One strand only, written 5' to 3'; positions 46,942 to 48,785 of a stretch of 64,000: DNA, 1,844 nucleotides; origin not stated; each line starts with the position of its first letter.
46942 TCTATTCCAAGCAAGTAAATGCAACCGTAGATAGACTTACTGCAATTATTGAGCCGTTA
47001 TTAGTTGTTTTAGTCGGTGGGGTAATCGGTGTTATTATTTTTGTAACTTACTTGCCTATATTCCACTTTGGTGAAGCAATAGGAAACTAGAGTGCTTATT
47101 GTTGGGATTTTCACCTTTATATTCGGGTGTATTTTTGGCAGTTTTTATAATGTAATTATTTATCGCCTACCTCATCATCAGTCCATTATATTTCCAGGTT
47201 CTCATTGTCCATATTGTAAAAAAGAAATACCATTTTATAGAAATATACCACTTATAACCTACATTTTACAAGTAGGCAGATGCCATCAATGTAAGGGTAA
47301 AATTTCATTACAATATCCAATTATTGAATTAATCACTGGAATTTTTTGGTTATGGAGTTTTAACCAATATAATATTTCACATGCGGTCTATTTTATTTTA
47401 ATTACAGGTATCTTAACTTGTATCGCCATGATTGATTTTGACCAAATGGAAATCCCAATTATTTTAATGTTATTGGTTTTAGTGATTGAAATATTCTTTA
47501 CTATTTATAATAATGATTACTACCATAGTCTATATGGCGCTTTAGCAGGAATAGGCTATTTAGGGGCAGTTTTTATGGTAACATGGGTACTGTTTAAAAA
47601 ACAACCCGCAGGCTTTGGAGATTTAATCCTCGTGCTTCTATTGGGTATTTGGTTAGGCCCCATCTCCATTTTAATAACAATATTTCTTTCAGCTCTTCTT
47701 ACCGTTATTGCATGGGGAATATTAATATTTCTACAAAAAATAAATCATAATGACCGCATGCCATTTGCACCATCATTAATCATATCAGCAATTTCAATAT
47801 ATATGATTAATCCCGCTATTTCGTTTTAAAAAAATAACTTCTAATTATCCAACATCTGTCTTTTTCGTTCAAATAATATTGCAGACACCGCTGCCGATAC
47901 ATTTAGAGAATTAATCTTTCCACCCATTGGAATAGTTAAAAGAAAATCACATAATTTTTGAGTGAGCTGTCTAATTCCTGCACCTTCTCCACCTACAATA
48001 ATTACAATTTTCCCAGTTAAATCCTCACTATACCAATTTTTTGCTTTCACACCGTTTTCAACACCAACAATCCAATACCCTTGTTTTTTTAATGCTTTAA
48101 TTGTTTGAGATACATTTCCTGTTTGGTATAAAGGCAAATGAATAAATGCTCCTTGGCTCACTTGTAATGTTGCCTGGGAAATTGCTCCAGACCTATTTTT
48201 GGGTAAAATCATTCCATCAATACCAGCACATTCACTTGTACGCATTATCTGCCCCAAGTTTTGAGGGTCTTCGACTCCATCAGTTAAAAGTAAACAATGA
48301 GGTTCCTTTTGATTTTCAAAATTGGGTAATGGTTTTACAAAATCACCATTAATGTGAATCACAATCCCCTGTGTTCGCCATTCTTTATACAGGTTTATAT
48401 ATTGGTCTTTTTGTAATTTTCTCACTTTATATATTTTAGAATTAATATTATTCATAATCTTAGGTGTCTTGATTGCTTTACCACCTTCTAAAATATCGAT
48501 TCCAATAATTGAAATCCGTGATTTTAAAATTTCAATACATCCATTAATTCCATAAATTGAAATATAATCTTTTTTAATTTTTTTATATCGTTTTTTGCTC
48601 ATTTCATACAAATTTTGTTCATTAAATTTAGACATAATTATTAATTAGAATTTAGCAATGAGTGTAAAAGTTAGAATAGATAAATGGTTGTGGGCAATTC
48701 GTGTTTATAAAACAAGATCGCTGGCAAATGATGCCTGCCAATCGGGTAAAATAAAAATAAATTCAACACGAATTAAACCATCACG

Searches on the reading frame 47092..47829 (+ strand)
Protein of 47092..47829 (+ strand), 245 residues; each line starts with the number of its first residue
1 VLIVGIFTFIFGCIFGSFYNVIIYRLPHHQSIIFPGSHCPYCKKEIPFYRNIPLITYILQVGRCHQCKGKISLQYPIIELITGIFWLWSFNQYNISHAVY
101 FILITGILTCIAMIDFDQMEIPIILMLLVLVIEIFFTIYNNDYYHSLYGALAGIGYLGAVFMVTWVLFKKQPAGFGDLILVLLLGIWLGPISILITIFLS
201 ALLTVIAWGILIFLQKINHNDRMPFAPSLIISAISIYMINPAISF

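Call 76: search_protein_families(library=pfam, proteins=[window:47092-47829:+], max_evalue=0.00001)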
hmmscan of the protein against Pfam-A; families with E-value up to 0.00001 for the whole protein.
window:47092-47829:+ (245 aa): 2 families
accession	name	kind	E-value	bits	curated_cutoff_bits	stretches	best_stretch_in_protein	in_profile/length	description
PF06750.18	A24_N_bact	-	6.6e-32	109.9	23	1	10-91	1-82/84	Bacterial Peptidase A24 N-terminal domain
PF01478.23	Peptidase_A24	-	1e-10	42.4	26.5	1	103-207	2-102/104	Type IV leader peptidase family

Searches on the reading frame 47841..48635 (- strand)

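Call 76: search_protein_families(library=pfam, proteins=[window:47841-48635:-], max_evalue=0.00001)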
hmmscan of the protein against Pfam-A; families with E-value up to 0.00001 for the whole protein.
window:47841-48635:- (264 aa): 1 family
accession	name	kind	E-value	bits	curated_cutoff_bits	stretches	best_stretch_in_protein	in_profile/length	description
PF00588.24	SpoU_methylase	-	3e-36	125.1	29.7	1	116-254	4-141/142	SpoU rRNA Methylase family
